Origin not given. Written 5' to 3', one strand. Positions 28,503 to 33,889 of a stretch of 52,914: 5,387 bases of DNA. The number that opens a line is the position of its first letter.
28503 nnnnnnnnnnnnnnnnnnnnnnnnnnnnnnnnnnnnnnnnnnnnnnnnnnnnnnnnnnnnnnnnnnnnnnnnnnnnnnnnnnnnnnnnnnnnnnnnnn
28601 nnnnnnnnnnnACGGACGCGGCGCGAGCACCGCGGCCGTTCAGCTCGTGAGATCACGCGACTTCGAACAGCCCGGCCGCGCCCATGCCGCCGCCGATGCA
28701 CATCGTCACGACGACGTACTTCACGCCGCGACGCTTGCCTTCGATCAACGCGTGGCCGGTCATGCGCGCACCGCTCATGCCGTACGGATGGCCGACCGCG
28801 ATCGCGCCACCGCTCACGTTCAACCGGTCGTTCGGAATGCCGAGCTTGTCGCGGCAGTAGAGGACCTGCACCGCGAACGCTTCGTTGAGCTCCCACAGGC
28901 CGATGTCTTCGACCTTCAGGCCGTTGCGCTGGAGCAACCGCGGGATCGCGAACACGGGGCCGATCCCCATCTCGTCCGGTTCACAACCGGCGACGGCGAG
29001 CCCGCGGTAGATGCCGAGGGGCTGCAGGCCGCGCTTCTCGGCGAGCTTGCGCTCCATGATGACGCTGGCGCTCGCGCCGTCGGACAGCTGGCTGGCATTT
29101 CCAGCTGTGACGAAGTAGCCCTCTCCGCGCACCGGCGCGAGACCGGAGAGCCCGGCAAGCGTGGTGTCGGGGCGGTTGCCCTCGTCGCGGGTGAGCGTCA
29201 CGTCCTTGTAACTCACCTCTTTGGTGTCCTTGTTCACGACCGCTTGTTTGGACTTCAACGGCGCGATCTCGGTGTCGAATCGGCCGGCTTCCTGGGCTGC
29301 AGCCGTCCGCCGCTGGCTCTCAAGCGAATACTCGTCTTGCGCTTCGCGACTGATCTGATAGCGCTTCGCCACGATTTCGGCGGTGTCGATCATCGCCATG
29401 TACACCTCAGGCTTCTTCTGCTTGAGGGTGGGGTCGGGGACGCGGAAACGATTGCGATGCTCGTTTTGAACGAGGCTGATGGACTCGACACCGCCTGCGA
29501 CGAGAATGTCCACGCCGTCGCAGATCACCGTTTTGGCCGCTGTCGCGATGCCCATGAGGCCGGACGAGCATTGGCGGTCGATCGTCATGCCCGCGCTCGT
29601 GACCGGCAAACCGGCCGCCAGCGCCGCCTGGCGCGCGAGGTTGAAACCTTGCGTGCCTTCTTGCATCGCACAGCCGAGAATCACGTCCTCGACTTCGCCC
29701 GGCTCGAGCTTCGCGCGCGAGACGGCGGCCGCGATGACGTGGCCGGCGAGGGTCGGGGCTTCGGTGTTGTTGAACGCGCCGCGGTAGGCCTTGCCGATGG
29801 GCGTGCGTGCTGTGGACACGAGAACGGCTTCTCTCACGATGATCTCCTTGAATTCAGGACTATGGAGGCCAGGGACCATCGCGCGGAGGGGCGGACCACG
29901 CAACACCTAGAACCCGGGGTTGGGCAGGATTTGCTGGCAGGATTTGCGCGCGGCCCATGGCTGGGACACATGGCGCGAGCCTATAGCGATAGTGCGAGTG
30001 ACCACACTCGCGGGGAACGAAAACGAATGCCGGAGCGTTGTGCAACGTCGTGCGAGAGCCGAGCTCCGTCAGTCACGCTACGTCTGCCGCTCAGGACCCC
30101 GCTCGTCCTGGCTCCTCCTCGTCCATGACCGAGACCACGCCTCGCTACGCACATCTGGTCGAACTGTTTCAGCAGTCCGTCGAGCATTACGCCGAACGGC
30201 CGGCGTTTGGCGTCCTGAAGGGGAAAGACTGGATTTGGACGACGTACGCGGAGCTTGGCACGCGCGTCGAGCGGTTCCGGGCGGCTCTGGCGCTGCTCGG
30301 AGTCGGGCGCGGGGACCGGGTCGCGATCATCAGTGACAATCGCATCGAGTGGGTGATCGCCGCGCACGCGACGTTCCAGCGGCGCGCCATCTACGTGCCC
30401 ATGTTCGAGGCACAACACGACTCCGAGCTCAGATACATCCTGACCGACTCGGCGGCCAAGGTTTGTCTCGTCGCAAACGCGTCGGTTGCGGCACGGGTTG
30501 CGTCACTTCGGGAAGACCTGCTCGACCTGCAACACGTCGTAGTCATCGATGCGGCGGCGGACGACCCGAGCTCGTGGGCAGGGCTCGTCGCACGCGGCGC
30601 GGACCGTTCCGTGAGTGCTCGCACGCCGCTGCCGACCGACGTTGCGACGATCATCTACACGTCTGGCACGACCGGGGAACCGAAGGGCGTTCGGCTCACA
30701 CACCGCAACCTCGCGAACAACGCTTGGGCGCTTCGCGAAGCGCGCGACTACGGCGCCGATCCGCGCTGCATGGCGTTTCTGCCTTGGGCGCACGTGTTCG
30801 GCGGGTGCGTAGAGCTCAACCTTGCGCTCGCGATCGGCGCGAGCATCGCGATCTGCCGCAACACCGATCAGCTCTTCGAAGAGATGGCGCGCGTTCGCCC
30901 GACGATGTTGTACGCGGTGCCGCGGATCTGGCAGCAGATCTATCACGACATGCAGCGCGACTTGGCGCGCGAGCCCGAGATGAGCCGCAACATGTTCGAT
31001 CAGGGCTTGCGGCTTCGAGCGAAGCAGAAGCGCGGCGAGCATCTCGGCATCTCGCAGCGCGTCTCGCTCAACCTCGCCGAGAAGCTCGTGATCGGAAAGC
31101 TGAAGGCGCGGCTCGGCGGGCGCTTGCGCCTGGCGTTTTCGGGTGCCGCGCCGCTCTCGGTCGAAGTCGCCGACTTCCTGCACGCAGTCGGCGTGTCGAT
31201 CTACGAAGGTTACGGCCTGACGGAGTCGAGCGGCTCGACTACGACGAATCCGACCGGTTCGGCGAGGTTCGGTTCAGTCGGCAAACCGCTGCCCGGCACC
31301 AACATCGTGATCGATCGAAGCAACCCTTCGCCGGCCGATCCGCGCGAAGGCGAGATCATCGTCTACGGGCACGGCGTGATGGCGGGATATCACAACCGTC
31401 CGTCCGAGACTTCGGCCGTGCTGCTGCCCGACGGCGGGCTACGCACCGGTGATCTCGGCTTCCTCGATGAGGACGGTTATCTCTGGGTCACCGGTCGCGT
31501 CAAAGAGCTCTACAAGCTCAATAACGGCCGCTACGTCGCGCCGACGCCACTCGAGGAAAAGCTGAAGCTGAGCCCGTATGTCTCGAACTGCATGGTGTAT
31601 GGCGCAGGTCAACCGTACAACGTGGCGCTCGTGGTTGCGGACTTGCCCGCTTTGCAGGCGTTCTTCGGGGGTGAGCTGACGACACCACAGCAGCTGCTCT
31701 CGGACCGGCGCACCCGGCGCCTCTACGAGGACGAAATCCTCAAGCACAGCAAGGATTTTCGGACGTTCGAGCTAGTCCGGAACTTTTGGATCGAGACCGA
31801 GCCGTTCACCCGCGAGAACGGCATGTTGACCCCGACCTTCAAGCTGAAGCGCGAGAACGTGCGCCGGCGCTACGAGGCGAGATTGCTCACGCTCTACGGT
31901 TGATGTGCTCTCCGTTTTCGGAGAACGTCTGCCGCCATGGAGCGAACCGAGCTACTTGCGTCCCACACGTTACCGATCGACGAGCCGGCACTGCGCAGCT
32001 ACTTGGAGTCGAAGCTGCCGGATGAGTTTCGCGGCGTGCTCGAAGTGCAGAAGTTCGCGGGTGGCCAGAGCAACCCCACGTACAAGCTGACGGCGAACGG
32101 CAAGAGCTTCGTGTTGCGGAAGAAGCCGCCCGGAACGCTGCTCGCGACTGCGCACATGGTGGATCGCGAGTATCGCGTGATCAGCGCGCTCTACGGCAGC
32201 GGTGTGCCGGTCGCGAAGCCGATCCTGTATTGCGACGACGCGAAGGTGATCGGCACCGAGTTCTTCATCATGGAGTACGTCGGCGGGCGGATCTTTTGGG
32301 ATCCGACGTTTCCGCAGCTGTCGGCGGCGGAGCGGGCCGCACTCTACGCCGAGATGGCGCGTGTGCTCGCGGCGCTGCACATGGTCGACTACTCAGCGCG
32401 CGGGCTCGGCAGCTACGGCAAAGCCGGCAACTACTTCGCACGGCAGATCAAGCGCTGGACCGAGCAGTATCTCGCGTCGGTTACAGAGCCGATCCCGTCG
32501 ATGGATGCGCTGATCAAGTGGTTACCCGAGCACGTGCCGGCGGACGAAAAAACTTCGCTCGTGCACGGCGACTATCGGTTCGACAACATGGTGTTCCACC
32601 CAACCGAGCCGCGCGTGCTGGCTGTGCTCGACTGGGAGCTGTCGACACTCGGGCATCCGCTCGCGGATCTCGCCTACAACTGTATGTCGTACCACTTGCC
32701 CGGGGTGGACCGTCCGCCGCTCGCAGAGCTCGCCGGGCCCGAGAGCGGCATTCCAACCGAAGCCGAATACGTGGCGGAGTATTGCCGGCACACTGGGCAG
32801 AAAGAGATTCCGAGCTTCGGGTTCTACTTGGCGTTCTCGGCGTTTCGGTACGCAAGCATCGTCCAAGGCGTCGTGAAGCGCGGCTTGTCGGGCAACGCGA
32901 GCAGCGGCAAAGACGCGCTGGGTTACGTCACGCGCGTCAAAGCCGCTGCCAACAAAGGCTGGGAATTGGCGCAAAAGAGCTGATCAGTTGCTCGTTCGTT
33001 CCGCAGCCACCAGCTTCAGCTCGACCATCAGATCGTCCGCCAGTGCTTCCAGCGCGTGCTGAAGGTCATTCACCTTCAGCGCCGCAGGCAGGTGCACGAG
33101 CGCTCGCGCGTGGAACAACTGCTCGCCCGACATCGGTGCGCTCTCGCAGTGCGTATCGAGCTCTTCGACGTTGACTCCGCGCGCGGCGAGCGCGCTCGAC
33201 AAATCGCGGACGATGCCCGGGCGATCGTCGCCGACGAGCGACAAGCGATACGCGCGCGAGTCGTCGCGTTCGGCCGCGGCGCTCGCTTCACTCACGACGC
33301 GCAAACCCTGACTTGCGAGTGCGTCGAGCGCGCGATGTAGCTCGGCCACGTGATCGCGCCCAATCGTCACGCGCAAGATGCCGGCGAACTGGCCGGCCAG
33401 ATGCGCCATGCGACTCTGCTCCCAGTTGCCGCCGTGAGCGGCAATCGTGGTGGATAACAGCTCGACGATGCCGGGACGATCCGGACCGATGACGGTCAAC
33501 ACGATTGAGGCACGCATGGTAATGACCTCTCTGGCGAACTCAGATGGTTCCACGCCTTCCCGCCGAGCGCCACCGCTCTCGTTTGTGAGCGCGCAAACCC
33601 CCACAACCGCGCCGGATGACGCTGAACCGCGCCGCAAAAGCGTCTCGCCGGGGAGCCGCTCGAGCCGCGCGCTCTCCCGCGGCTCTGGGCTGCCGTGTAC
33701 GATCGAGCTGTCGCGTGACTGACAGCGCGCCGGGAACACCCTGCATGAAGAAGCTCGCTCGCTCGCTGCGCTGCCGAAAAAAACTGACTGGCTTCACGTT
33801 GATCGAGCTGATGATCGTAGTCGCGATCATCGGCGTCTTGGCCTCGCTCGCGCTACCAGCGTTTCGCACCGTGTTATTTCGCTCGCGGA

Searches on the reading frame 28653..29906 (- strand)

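Call 54: search_protein_families(library=pfam, proteins=[window:28653-29906:-], max_evalue=0.001)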
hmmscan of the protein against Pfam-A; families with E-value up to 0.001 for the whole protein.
window:28653-29906:- (417 aa): 2 families
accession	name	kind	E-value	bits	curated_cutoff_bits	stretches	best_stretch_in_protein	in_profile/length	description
PF00108.29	Thiolase_N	-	2.6e-63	214.3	26.4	1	28-286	2-259/260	Thiolase, N-terminal domain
PF02803.24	Thiolase_C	-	5e-43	146.1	27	1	295-415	2-122/123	Thiolase, C-terminal domain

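Call 83: search_protein_families(library=ncbifam, proteins=[window:28653-29906:-], max_evalue=0.00001)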
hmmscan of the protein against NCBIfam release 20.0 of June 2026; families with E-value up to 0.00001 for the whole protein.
window:28653-29906:- (417 aa): 31 families (the best 25 are shown)
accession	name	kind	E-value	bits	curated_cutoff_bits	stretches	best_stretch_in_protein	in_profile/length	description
NF005494.0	PRK07108.1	equivalog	3e-191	635.5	615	1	25-416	2-391/392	acetyl-CoA C-acyltransferase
TIGR01930.1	AcCoA-C-Actrans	subfamily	1.1e-125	419.6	240.55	1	30-415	2-385/385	acetyl-CoA C-acyltransferase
NF005805.0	PRK07661.1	equivalog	9.3e-125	416.6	633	1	24-416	1-390/391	acetyl-CoA C-acetyltransferase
NF006553.0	PRK09052.1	equivalog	3.7e-114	381.8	567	1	24-416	5-398/399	acetyl-CoA C-acyltransferase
NF004853.0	PRK06205.1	subfamily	3.8e-100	335.7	551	1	25-416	2-402/404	acetyl-CoA C-acetyltransferase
NF006510.0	PRK08947.1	equivalog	4e-95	319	519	1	25-415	2-385/387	acetyl-CoA C-acyltransferase FadA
NF005890.0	PRK07851.1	equivalog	2.6e-94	316.5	580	2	157-415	158-403/406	acetyl-CoA C-acetyltransferase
TIGR02445.1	fadA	equivalog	2.2e-90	303.4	591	1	27-415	2-383/385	acetyl-CoA C-acyltransferase FadA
NF006552.0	PRK09051.1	subfamily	3.2e-89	299.9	565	1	25-415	4-393/395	beta-ketothiolase BktB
NF006551.0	PRK09050.1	subfamily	9.2e-89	298.3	605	1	25-413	2-397/401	3-oxoadipyl-CoA thiolase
TIGR02430.1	pcaF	equivalog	2.8e-87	293.4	597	2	170-415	160-398/400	3-oxoadipyl-CoA thiolase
NF006001.0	PRK08131.1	equivalog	4.6e-85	285.9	622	1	27-415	4-398/401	3-oxoadipyl-CoA thiolase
NF042999.1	bketothiol_BktB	equivalog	3.6e-84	283.3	725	1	24-415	2-392/394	beta-ketothiolase BktB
NF005889.0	PRK07850.1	equivalog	7.6e-83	278.7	515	1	26-414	3-384/387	steroid 3-ketoacyl-CoA thiolase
NF005077.0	PRK06504.1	subfamily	1.5e-81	274.5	590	1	26-412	3-385/390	acetyl-CoA C-acetyltransferase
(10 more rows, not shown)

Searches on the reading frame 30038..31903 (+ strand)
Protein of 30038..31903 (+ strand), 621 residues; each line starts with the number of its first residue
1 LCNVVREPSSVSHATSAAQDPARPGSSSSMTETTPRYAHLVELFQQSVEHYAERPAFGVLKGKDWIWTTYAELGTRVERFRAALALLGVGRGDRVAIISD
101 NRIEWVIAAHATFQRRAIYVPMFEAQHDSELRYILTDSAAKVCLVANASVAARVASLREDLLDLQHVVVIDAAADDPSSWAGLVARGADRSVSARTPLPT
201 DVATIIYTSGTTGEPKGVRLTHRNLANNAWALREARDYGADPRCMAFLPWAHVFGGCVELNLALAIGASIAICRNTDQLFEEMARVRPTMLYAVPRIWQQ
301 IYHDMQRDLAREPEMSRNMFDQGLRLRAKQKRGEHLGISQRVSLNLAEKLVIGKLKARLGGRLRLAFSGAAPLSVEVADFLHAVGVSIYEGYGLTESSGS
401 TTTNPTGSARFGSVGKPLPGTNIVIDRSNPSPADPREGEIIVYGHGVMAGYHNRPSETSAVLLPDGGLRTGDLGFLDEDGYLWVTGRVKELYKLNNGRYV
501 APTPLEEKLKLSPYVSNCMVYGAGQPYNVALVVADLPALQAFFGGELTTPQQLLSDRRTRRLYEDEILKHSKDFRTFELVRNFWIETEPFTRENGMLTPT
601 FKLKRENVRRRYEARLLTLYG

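Call 8: search_protein_families(library=pfam, proteins=[window:30038-31903:+], max_evalue=0.001)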
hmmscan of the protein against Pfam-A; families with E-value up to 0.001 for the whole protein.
window:30038-31903:+ (621 aa): 2 families
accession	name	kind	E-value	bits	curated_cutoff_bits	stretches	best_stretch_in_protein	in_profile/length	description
PF00501.34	AMP-binding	-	1.2e-86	291.4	29.9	1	44-452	1-384/384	AMP-binding enzyme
PF23562.2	AMP-binding_C_3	-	4.9e-05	24.1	20.8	1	494-534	6-47/124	AMP-binding enzyme C-terminal domain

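Call 83: search_protein_families(library=ncbifam, proteins=[window:30038-31903:+], max_evalue=0.00001)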
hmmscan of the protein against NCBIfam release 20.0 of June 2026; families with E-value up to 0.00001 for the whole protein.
window:30038-31903:+ (621 aa): 100 families (the best 25 are shown)
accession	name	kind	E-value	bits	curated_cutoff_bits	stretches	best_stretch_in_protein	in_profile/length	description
NF038343.1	ligase_FadD11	exception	1.9e-82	277.5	950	1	68-620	29-581/585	fatty acid--CoA ligase FadD11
NF004837.0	PRK06187.1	subfamily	3.9e-73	246.5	476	2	36-306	6-279/531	long-chain-fatty-acid--CoA ligase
NF004114.0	PRK05605.1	equivalog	3.6e-69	233.6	766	3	363-534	340-514/575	long-chain-fatty-acid--CoA ligase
NF005801.1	PRK07656.1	equivalog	2.6e-60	204.5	657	2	68-307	27-273/500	FadD3 family acyl-CoA ligase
NF041592.1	carboxyl_red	equivalog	3.2e-59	200.6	1300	1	67-620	77-619/1160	carboxylic acid reductase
NF005702.0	PRK07514.1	subfamily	2.3e-58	197.8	558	2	42-305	7-262/506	malonyl-CoA synthase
NF006181.0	PRK08314.1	subfamily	3.8e-56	190.5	705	3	364-529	322-492/563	long-chain-fatty-acid--CoA ligase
NF005714.0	PRK07529.1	subfamily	5.2e-54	183.7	632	2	363-522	340-508/640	acyl-CoA synthetase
NF006182.0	PRK08316.1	subfamily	3.9e-50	170.8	663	2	35-302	8-275/523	fatty acyl-CoA synthetase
TIGR01733.1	AA-adenyl-dom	subfamily_domain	9.1e-50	169.6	317.4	2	69-304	1-229/409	amino acid adenylation domain-containing protein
NF009233.0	PRK12583.1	subfamily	5.1e-49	167.1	832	2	39-298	19-302/558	fatty acid CoA ligase family protein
NF005220.0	PRK06710.1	equivalog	5.2e-49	166.8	1116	3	363-532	325-496/563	long-chain-fatty-acid--CoA ligase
NF004511.1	PRK05852.1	equivalog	2.5e-48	165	650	2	360-526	273-441/505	FadD7 family fatty acid--CoA ligase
TIGR03098.1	ligase_PEP_1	hypoth_equivalog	2.6e-48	164.8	592.35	2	41-305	3-269/517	acyl-CoA ligase (AMP-forming), exosortase A system-associated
NF005463.0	PRK07059.1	subfamily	8.4e-48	163.1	869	3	362-522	328-490/557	long-chain-fatty-acid--CoA ligase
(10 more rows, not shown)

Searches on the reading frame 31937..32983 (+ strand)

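Call 54: search_protein_families(library=pfam, proteins=[window:31937-32983:+], max_evalue=0.001)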
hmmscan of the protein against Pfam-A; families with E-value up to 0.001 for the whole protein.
window:31937-32983:+ (348 aa): 2 families
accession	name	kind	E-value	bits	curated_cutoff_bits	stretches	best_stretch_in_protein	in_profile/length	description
PF01636.29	APH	-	1.5e-54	185.7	23.2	1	37-269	2-230/239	Phosphotransferase enzyme family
PF02958.26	EcKL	-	0.00026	20.9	22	1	164-248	175-260/294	Ecdysteroid kinase-like family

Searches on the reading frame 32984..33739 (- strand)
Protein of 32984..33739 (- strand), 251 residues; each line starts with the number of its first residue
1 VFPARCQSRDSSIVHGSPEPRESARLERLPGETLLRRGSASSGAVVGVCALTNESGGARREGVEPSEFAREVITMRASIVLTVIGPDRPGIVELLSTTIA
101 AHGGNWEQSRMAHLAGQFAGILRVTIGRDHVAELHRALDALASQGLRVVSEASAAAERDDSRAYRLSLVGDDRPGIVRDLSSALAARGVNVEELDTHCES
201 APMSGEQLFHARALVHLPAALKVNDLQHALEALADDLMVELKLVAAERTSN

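Call 54: search_protein_families(library=pfam, proteins=[window:32984-33739:-], max_evalue=0.001)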
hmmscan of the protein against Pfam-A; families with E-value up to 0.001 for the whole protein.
window:32984-33739:- (251 aa): 3 families
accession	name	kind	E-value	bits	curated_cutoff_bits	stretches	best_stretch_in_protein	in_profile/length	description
PF13740.12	ACT_6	-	6.6e-19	68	23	1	79-144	3-68/76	ACT domain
PF01842.31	ACT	-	8.9e-09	35.4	27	1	165-199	2-36/66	ACT domain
PF13291.12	ACT_4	-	5.4e-08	33.8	27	0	165-233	8-72/80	ACT domain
